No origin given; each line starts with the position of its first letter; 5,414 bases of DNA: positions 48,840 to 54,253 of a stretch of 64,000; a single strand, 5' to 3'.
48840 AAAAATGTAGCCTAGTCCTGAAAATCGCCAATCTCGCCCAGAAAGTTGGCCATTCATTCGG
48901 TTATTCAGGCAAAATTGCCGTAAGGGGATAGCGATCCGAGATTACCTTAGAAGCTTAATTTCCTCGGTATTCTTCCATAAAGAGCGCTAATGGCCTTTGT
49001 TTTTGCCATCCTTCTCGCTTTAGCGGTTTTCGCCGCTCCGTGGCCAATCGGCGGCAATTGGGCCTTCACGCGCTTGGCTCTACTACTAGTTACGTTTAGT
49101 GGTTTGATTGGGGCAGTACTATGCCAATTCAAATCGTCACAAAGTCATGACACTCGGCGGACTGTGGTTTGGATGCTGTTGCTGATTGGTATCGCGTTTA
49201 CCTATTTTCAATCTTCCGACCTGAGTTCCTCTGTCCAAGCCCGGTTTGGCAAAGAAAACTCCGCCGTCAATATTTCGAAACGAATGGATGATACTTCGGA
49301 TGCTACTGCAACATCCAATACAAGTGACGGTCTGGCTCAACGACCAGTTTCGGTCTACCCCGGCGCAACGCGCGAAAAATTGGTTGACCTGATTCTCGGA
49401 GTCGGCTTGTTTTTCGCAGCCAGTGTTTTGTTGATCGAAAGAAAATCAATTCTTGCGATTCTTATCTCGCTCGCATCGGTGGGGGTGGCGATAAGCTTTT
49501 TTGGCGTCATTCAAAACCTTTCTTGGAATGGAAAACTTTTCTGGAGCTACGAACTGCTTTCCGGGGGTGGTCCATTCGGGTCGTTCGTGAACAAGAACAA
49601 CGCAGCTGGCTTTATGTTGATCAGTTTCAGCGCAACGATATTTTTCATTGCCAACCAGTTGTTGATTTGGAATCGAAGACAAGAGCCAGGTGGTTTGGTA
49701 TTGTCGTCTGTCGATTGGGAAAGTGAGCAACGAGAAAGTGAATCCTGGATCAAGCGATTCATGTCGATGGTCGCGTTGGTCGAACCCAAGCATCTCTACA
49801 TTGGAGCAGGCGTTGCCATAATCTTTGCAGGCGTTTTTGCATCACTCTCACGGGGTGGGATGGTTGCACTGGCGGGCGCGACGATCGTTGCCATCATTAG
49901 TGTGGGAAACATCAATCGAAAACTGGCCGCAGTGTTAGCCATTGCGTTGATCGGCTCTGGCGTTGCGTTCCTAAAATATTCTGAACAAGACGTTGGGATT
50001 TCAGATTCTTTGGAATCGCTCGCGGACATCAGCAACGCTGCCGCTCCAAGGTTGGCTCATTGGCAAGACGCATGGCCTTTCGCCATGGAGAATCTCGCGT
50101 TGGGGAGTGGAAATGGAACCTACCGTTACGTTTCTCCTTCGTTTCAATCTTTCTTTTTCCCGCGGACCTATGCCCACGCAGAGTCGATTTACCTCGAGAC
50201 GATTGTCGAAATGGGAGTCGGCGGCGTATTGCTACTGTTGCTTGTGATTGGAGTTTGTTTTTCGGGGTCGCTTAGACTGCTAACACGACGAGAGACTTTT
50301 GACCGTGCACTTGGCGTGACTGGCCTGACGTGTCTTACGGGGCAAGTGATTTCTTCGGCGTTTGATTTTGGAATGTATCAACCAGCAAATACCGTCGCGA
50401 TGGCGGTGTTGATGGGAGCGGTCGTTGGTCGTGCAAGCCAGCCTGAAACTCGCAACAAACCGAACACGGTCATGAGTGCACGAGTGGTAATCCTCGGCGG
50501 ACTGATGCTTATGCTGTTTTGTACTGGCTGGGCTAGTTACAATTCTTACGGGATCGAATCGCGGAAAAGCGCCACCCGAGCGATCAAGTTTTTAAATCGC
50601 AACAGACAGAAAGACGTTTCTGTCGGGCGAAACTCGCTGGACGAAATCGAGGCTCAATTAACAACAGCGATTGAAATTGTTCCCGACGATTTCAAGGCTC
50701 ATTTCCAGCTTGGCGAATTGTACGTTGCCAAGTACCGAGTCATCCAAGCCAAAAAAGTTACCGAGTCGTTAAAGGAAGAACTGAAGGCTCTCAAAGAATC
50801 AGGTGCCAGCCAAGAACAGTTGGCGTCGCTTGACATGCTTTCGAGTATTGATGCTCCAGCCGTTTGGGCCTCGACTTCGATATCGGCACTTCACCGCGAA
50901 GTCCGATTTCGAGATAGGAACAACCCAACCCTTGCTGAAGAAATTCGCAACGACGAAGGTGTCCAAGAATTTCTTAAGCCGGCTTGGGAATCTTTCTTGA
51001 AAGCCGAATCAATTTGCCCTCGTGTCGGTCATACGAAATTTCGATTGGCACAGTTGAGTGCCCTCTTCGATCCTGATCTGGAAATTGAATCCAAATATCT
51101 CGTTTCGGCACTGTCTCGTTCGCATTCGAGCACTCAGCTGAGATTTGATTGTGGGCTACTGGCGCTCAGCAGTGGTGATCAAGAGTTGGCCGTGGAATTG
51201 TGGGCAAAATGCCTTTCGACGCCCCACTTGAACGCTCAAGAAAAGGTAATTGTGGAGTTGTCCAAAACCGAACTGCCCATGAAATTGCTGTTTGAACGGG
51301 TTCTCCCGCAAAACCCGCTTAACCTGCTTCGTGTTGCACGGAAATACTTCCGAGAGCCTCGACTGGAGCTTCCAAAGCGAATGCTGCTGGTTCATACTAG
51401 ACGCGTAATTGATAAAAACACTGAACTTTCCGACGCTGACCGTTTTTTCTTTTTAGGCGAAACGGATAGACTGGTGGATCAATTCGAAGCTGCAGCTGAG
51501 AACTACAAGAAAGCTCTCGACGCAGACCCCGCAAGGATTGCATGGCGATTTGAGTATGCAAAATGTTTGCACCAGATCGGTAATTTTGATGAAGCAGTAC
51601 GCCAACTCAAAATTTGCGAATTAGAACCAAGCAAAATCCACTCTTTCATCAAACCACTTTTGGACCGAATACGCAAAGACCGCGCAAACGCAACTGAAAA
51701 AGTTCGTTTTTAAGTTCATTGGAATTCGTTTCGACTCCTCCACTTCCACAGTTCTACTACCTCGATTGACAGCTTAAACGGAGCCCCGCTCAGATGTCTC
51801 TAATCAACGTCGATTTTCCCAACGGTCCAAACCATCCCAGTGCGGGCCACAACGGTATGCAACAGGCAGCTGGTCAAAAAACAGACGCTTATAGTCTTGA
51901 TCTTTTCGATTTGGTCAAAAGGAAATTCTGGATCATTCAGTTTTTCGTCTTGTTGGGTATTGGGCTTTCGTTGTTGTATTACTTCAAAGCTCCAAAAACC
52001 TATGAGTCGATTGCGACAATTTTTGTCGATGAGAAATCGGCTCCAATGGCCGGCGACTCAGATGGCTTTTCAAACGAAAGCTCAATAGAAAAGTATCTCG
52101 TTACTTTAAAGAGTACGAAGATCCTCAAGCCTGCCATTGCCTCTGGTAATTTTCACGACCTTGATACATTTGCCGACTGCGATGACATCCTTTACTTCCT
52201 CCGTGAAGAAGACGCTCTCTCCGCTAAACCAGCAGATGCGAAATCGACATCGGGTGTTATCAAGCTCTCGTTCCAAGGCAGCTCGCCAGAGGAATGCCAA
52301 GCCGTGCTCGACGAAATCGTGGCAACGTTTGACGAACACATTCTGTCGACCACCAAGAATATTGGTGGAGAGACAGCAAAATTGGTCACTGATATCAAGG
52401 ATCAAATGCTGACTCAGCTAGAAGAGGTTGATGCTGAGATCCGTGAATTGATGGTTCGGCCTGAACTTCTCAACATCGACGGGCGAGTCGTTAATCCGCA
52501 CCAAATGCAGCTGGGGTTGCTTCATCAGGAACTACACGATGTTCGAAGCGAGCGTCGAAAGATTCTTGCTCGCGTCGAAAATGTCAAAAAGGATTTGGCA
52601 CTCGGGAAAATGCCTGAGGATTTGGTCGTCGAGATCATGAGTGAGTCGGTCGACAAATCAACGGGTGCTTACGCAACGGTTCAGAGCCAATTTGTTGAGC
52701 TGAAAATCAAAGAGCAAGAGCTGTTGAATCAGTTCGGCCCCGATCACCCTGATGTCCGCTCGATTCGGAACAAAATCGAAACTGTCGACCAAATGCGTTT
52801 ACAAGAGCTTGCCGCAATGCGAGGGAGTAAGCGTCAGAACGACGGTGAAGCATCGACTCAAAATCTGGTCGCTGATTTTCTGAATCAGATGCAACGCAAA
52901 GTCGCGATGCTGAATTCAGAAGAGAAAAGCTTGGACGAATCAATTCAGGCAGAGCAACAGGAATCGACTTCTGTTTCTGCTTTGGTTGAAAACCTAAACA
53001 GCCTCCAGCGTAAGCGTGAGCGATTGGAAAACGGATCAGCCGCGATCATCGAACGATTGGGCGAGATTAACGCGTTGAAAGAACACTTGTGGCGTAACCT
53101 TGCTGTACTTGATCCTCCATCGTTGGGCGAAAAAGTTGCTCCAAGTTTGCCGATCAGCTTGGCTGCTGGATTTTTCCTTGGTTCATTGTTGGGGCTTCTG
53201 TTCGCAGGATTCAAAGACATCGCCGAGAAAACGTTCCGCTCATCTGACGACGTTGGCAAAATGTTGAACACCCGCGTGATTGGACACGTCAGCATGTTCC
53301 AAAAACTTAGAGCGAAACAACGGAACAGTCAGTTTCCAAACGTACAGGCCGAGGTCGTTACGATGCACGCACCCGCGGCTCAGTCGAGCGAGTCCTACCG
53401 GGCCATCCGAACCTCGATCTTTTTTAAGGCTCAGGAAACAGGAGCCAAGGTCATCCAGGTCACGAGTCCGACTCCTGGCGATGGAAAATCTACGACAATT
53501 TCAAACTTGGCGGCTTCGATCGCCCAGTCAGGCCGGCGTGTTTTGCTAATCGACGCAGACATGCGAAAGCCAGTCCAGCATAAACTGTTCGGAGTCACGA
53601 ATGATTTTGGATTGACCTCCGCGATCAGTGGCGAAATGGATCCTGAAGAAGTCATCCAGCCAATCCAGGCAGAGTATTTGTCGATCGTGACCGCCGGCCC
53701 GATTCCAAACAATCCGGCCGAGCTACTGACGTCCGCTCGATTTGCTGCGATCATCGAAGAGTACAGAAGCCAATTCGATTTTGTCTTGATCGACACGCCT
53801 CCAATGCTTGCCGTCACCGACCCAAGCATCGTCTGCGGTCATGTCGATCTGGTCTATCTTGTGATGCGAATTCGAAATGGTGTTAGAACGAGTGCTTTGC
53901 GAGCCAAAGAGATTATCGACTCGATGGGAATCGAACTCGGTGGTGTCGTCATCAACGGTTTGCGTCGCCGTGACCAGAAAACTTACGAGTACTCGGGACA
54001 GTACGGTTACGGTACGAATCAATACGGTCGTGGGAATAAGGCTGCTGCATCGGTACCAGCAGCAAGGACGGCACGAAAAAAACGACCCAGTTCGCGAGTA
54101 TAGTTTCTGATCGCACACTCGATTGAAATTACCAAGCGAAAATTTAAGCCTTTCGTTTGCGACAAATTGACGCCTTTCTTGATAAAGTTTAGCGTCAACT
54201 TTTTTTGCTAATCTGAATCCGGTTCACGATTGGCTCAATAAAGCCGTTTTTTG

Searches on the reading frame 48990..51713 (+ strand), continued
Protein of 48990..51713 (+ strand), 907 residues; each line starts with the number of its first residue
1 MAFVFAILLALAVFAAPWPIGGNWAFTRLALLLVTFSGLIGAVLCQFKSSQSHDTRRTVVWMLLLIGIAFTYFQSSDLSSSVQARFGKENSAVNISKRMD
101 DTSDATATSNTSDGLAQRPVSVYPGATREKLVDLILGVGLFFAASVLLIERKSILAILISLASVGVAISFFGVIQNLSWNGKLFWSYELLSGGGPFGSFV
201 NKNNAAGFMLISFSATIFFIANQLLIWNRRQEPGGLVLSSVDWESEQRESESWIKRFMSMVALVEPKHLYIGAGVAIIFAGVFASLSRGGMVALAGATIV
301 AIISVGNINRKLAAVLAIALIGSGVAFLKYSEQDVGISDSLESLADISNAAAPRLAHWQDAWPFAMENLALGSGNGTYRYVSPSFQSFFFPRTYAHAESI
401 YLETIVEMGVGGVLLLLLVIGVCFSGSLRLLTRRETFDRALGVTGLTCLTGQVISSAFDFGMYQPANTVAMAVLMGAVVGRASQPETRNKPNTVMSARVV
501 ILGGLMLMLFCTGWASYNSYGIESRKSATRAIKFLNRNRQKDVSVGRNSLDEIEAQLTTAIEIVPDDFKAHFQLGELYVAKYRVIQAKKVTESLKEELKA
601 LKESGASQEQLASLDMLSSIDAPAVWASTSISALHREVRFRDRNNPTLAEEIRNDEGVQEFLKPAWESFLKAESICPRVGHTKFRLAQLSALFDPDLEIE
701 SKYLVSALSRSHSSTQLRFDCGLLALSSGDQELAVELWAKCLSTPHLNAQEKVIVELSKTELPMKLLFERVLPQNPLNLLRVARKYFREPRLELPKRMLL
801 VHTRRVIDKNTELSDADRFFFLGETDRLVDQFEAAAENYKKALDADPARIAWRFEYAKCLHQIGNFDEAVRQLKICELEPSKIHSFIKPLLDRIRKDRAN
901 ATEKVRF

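Call 76: fold_search(model_id=the predicted structure, library=pdb)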
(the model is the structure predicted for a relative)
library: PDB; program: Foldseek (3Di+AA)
matches with E <= 10: 1098; with E <= 0.001: 15
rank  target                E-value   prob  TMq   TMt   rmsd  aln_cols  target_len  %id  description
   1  9rtt_Q                4.0e-05  1.00  0.13  0.13  27.5       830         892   12  Activated Elongation Complex with IWS1 and ELOF1 (released 2025-09-03)
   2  9hvq_Q                8.2e-05  1.00  0.13  0.13  27.4       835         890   12  Structure of the transcribing Pol II-DSIF-PAF-SPT6-RECQL5 complex (released 2025-07-16)
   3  6bq1_B                1.4e-04  1.00  0.14  0.17  28.8       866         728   12  Human PI4KIIIa lipid kinase complex (released 2017-12-13)
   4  5dse_C                1.5e-04  1.00  0.12  0.15  28.8       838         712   12  Crystal Structure of the TTC7B/Hyccin Complex (released 2015-12-02)
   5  9qhc_A                1.9e-04  1.00  0.14  0.38  13.1       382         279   14  Crystal structure of 8-repeat CTPR protein with eliminated coordination sites (released 2025-10-22)
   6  9qhb                  2.1e-04  1.00  0.12  0.33  15.2       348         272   16  Crystal structure of 16-repeat CTPR protein with eliminated coordination sites (released 2025-10-22)
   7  8chy                  2.1e-04  1.00  0.12  0.33  15.8       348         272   16  Crystal structure of an 8-repeat consensus TPR superhelix with Zinc. (released 2024-02-21)
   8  1w3b_A                2.1e-04  1.00  0.13  0.24  19.7       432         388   17  The superhelical TPR domain of O-linked GlcNAc transferase reveals structural similarities to importin alpha. (released 2004-09-09)
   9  7ntf_A                4.5e-04  1.00  0.11  0.11  21.3       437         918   14  Cryo-EM structure of unliganded O-GlcNAc transferase (released 2021-11-17)
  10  9qhc_B                5.8e-04  1.00  0.15  0.39  13.8       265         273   16  Crystal structure of 8-repeat CTPR protein with eliminated coordination sites (released 2025-10-22)
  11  5dse_A                6.5e-04  1.00  0.12  0.19  19.9       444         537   17  Crystal Structure of the TTC7B/Hyccin Complex (released 2015-12-02)
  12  1w3b_B                8.1e-04  1.00  0.13  0.27  14.1       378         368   16  The superhelical TPR domain of O-linked GlcNAc transferase reveals structural similarities to importin alpha. (released 2004-09-09)
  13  8dtg_A                8.4e-04  1.00  0.13  0.14  21.3       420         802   14  Cryo-EM structure of Arabidopsis SPY alternative conformation 1 (released 2023-03-08)
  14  8bbg_D                8.7e-04  0.98  0.14  0.11  31.1      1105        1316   10  Structure of the IFT-A complex; anterograde IFT-A train model (released 2022-12-21)
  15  8a3t_K                9.6e-04  1.00  0.15  0.25  21.1       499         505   12  S. cerevisiae APC/C-Cdh1 complex (released 2022-08-31)
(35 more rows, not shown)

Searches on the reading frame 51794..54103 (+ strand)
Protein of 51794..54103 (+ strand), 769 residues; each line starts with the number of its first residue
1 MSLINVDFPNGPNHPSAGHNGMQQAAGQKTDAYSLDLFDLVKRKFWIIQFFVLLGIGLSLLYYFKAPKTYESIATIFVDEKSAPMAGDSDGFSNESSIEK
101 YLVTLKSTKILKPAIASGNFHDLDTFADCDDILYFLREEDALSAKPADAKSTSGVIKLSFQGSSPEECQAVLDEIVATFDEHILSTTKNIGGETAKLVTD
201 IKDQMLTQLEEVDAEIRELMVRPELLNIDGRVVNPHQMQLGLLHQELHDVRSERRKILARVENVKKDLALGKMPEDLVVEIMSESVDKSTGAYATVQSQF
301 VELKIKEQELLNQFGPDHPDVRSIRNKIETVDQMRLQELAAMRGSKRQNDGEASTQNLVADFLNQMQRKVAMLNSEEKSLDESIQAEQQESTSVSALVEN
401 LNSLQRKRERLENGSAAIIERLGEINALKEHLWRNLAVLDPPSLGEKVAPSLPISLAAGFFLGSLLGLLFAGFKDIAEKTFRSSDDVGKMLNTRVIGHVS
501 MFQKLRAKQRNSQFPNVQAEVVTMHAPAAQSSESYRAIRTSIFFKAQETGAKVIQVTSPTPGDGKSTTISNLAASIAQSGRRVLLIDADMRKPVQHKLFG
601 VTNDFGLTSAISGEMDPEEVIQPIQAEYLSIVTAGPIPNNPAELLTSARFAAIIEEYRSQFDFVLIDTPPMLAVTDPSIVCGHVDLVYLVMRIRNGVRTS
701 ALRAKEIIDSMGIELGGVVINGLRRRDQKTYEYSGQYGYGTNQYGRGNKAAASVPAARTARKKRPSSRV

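Call 9: search_protein_families(library=pfam, proteins=[window:51794-54103:+], max_evalue=0.001)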
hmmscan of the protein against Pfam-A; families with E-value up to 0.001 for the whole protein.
window:51794-54103:+ (769 aa): 6 families
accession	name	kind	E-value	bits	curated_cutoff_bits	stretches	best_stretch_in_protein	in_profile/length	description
PF13614.12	AAA_31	-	1.9e-14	54.4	27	1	552-675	2-132/177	AAA domain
PF02706.20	Wzz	-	6.1e-10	39.7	25.5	1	36-115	7-88/91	Chain length determinant protein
PF01656.29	CbiA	-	6.9e-10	39.4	25.4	1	556-732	3-92/125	CobQ/CobB/MinD/ParA nucleotide binding domain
PF10609.15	ParA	-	7.5e-10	39.1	27.1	1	552-721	4-173/246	NUBPL iron-transfer P-loop NTPase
PF09140.17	MipZ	-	1.3e-06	28.4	20.7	1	554-669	3-108/262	ATPase MipZ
PF00142.24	Fer4_NifH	-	0.00023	21.2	25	0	562-593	10-41/271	4Fe-4S iron sulfur cluster binding proteins, NifH/frxC family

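Call 39: search_protein_families(library=ncbifam, proteins=[window:51794-54103:+], max_evalue=0.01)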
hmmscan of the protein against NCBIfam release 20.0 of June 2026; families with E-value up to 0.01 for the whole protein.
window:51794-54103:+ (769 aa): 31 families (the best 25 are shown)
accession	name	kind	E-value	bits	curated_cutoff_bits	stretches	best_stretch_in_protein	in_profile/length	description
TIGR01007.1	eps_fam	subfamily_domain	8.8e-53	178.9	108.05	1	533-738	1-204/204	polysaccharide biosynthesis tyrosine autokinase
NF007350.0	PRK09841.1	equivalog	7.8e-50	169.7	1248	1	520-741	500-722/726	tyrosine-protein kinase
NF008568.0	PRK11519.1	equivalog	1.6e-48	165.5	1068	1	459-739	431-713/720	tyrosine-protein kinase Wzc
TIGR01005.1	eps_transp_fam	subfamily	3.8e-48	164.3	411.7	1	239-739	238-734/754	exopolysaccharide transport protein family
TIGR03029.1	EpsG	equivalog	5.6e-38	130.6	313.8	1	516-721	68-273/274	chain length determinant protein tyrosine kinase EpsG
TIGR03018.1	pepcterm_TyrKin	hypoth_equivalog_domain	2e-34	118.8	230.65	1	521-711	1-199/207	XrtA-associated tyrosine autokinase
TIGR03007.1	pepcterm_ChnLen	equivalog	8.3e-21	73.8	278.85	1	40-511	10-472/498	XrtA system polysaccharide chain length determinant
TIGR01969.1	minD_arch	subfamily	7.3e-12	45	201.75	1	553-726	2-173/251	cell division ATPase MinD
TIGR01968.1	minD_bact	equivalog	2.2e-11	43.6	212.9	1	551-670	1-121/261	septum site-determining protein MinD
NF041546.1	ParA_partition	equivalog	3.2e-08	33.4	180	1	553-591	1-39/203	ParA family partition ATPase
TIGR03453.1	partition_RepA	equivalog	3.5e-06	26.1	348.45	1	545-607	98-159/387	plasmid partitioning protein RepA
NF041136.1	MrpORP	equivalog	6e-06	25.8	450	1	552-606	6-60/365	iron-sulfur cluster carrier protein MrpORP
TIGR03017.1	EpsF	equivalog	6.3e-06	25.2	422.75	1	152-499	130-443/444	chain length determinant protein EpsF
NF047398.1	AAA_KGGVGR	domain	1.1e-05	25.8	90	1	558-607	9-61/190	KGGVGR-motif variant AAA ATPase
NF008669.0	PRK11670.1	equivalog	1.4e-05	24.2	348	1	552-619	108-174/369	iron-sulfur cluster carrier protein ApbC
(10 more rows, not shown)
